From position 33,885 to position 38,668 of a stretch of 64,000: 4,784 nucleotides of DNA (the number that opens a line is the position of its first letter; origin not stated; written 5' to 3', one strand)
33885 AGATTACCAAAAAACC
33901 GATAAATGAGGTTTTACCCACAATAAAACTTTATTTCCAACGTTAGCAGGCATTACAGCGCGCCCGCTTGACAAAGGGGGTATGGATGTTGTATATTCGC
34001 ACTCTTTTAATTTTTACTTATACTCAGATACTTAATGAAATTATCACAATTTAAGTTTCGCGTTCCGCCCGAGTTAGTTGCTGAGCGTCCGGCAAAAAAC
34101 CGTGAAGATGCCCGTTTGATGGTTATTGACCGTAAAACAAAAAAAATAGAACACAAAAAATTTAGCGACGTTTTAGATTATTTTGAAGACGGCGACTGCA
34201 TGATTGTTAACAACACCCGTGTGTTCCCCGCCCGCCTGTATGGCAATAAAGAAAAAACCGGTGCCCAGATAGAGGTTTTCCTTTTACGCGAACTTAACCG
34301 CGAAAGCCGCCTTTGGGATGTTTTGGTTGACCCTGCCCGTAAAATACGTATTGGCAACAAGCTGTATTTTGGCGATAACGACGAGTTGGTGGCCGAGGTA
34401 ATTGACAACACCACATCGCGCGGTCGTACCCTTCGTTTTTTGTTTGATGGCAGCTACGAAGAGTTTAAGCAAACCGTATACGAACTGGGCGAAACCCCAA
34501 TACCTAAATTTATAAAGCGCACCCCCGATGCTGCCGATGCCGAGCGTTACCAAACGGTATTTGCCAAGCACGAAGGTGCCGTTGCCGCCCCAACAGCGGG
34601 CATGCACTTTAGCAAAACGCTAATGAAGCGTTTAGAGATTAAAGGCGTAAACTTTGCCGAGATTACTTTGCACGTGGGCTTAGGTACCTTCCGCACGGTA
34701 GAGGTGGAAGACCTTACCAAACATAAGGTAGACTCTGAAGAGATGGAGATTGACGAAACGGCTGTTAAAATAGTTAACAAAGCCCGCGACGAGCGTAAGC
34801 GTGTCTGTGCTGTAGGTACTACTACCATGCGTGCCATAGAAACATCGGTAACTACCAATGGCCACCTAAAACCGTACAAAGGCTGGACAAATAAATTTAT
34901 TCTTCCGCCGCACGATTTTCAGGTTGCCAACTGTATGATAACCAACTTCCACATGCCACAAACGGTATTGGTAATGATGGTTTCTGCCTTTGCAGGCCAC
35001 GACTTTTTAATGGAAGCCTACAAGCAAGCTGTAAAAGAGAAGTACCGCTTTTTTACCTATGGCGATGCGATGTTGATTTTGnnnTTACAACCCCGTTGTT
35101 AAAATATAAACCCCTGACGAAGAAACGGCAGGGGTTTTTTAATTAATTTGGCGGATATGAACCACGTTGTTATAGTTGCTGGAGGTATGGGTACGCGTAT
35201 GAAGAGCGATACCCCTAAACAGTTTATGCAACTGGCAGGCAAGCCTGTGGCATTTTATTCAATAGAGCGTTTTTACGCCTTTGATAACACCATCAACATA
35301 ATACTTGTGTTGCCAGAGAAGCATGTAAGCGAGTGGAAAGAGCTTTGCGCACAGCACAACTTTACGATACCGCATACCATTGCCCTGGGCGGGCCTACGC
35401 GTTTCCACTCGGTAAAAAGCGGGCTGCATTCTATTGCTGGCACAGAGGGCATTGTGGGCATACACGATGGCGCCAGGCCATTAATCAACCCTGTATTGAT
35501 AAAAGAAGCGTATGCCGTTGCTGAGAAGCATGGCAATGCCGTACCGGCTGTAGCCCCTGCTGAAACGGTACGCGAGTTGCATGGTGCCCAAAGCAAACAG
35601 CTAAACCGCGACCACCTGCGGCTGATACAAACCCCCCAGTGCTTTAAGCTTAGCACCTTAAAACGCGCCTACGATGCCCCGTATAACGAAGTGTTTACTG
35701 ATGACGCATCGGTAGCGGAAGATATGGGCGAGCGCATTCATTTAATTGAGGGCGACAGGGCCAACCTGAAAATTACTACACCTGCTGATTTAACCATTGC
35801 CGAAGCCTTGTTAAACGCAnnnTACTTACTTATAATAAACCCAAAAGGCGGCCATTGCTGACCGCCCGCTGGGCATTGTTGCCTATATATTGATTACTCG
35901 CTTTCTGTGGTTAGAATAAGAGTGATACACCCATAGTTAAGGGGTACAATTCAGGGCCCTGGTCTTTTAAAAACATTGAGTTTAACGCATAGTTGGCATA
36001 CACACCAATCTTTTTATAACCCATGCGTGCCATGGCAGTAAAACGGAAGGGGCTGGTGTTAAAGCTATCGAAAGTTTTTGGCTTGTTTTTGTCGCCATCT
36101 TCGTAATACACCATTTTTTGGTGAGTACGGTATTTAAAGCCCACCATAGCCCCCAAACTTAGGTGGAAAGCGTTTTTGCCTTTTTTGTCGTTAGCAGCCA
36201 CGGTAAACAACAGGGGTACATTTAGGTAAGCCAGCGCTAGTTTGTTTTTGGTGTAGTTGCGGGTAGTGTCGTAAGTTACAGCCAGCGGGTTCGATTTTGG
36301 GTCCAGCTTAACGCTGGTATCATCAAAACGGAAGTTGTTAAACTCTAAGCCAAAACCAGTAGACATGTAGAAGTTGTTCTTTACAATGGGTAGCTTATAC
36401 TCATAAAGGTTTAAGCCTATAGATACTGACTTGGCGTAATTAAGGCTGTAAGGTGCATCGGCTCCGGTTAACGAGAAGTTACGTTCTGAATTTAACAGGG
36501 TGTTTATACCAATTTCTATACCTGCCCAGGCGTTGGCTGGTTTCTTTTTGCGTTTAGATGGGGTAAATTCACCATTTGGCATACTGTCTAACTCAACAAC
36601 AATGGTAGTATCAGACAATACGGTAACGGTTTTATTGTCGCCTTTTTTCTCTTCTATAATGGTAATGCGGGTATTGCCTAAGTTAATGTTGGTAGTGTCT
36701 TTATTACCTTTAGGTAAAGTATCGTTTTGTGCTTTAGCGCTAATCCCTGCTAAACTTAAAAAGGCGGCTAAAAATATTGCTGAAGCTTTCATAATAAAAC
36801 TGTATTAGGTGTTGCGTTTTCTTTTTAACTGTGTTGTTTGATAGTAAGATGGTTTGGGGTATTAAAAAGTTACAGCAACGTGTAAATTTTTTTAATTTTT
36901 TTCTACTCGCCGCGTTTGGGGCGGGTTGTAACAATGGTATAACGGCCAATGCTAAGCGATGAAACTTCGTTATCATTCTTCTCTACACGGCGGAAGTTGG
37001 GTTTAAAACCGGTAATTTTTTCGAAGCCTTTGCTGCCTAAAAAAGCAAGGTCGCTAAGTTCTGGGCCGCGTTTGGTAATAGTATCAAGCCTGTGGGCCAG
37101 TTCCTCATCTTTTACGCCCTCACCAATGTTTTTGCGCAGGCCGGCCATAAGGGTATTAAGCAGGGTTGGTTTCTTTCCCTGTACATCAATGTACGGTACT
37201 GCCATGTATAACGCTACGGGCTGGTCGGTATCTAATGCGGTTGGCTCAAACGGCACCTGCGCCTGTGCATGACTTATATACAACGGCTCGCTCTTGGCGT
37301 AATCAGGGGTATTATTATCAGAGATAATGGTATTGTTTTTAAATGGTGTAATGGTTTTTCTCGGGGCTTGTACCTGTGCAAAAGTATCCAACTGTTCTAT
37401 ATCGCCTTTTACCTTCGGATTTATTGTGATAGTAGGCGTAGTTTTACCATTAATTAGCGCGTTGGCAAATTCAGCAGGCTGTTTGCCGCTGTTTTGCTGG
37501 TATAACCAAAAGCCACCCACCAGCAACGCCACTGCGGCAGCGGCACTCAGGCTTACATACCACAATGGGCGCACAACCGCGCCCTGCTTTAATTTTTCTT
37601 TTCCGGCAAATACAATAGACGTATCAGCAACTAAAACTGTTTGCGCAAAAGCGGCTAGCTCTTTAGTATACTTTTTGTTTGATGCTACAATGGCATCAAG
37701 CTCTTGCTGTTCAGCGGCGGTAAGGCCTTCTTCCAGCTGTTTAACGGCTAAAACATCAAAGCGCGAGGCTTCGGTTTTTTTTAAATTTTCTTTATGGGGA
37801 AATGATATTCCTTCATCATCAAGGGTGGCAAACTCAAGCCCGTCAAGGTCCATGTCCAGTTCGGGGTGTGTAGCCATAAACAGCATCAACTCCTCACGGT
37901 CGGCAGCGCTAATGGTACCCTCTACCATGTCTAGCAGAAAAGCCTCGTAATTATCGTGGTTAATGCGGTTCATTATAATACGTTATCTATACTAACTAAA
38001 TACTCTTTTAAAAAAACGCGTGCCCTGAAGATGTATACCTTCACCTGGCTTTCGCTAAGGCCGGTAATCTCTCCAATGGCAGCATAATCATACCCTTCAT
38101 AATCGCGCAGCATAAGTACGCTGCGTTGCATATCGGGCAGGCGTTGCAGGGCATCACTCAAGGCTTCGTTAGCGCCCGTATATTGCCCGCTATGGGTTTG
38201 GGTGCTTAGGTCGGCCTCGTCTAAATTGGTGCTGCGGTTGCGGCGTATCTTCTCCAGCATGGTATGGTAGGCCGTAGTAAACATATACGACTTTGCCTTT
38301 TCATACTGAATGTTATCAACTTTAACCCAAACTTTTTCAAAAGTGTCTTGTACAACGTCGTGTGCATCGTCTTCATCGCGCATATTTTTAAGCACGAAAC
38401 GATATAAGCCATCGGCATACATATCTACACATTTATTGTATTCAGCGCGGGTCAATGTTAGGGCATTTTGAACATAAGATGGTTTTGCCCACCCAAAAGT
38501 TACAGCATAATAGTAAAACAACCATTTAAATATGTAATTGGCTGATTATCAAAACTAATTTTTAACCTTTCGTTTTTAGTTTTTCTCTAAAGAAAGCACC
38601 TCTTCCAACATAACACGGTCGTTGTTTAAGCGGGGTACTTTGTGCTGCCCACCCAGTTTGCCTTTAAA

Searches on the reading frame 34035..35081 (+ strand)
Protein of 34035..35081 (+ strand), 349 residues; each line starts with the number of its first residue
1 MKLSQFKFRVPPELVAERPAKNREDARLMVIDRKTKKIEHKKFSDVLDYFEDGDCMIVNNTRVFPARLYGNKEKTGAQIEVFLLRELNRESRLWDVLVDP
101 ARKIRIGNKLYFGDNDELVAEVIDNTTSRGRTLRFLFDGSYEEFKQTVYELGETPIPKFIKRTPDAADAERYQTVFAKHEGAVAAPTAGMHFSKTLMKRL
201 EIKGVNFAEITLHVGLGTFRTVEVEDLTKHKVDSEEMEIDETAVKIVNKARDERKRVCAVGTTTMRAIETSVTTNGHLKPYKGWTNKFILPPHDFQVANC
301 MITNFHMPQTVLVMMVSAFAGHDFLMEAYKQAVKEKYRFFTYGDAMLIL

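Call 27: search_protein_families(library=pfam, proteins=[window:34035-35081:+], max_evalue=0.0001)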
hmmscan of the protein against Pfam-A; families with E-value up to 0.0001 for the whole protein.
window:34035-35081:+ (349 aa): 1 family
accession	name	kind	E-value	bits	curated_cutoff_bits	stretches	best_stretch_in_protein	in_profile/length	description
PF02547.20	Queuosine_synth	-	1.7e-134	448.4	25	1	3-348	1-322/322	Queuosine biosynthesis protein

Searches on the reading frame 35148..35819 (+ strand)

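Call 72: search_protein_families(library=pfam, proteins=[window:35148-35819:+], max_evalue=0.0001)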
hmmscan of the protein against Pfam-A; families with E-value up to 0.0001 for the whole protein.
window:35148-35819:+ (224 aa): 2 families
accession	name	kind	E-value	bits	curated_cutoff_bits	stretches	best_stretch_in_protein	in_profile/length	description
PF01128.25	IspD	-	2.3e-51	175.1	27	1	6-223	2-220/221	2-C-methyl-D-erythritol 4-phosphate cytidylyltransferase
PF12804.13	NTP_transf_3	-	2.3e-09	38.1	27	1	7-139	1-125/160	MobA-like NTP transferase domain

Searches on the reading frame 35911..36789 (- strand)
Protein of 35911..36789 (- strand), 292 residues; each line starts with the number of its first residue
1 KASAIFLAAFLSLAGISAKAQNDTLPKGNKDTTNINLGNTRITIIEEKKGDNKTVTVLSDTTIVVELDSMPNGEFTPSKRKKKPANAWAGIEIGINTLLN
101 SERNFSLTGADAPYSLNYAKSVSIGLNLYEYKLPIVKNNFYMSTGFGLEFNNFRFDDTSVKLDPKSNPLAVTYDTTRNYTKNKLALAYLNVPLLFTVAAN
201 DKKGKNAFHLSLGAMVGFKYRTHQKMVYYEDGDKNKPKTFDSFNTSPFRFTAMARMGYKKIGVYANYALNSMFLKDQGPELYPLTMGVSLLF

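Call 72: search_protein_families(library=pfam, proteins=[window:35911-36789:-], max_evalue=0.0001)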
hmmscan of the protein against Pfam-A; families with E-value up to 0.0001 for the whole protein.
window:35911-36789:- (292 aa): 1 family
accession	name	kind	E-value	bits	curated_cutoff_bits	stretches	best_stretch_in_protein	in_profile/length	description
PF13568.12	OMP_b-brl_2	-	2.3e-09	38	27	1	90-270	12-171/175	Outer membrane protein beta-barrel domain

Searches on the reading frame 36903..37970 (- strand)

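Call 28: search_protein_families(library=pfam, proteins=[window:36903-37970:-], max_evalue=0.0001)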
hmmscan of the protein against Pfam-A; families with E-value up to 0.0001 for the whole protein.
window:36903-37970:- (355 aa): 0 families

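Call 73: search_protein_families(library=pfam, proteins=[window:36903-37970:-], max_evalue=0.01)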
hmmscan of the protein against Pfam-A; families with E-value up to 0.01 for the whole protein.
window:36903-37970:- (355 aa): 1 family
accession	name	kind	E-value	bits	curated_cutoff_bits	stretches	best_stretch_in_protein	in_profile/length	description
PF24704.1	DUF7667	-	0.0041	17.7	27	1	70-116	7-53/76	Family of unknown function (DUF7667)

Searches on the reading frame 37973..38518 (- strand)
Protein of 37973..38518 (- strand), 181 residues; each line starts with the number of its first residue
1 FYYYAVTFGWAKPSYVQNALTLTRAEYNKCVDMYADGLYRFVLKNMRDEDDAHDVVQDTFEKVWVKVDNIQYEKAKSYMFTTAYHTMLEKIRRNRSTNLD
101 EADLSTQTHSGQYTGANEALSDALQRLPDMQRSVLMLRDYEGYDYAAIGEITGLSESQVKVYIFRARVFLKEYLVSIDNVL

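Call 72: search_protein_families(library=pfam, proteins=[window:37973-38518:-], max_evalue=0.0001)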
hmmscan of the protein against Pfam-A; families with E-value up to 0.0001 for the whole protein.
window:37973-38518:- (181 aa): 3 families
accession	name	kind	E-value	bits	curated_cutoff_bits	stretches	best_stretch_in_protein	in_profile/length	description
PF08281.18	Sigma70_r4_2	-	2.3e-15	56.4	25.7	1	118-170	2-54/54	Sigma-70, region 4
PF04542.20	Sigma70_r2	-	1.8e-11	44.1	24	1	31-96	2-70/71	Sigma-70 region 2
PF04545.22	Sigma70_r4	-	9.7e-10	38.3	24.1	1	123-171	1-49/50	Sigma-70, region 4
